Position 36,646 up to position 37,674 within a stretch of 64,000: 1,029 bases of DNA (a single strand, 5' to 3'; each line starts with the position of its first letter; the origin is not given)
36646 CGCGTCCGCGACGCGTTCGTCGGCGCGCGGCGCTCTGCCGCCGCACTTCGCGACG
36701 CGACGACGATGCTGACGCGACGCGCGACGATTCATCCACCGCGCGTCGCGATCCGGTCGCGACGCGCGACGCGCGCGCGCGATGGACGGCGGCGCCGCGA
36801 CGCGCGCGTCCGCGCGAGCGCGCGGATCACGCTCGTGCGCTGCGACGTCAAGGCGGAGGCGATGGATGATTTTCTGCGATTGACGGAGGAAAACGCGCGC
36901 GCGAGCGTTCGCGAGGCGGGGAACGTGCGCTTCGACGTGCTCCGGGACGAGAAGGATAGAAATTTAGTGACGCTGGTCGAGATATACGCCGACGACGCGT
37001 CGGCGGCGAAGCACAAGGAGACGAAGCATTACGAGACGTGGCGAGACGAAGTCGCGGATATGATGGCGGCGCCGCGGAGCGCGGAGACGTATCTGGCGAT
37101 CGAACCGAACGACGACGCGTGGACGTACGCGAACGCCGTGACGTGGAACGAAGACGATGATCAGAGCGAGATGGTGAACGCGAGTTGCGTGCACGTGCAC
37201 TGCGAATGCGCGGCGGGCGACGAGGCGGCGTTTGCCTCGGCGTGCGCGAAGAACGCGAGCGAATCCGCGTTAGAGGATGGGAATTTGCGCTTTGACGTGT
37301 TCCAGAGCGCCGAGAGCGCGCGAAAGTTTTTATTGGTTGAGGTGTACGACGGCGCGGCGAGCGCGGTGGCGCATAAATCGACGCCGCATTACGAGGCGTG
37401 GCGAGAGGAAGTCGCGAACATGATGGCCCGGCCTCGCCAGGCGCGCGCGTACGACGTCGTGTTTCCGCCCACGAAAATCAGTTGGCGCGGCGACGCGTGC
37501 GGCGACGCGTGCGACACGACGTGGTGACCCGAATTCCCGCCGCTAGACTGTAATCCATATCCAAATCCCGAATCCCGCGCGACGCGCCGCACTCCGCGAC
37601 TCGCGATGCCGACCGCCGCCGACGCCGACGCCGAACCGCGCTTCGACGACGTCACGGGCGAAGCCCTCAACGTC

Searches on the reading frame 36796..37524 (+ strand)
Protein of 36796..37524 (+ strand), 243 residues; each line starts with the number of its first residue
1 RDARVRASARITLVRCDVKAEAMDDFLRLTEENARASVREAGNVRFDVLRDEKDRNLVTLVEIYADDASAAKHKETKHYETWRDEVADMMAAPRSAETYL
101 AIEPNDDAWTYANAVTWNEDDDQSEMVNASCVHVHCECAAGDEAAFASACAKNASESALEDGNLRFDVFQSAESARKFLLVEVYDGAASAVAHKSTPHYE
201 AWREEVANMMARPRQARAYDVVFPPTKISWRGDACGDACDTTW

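Call 32: search_protein_families(library=pfam, proteins=[window:36796-37524:+], max_evalue=0.001)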
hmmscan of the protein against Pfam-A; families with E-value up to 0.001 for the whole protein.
window:36796-37524:+ (243 aa): 2 families
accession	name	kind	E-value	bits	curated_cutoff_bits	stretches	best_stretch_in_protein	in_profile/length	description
PF03992.22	ABM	-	1.2e-27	96.3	23.1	2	14-84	6-77/78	Antibiotic biosynthesis monooxygenase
PF05336.19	rhaM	-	1.5e-06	28.8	23.4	0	36-97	29-89/105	L-rhamnose mutarotase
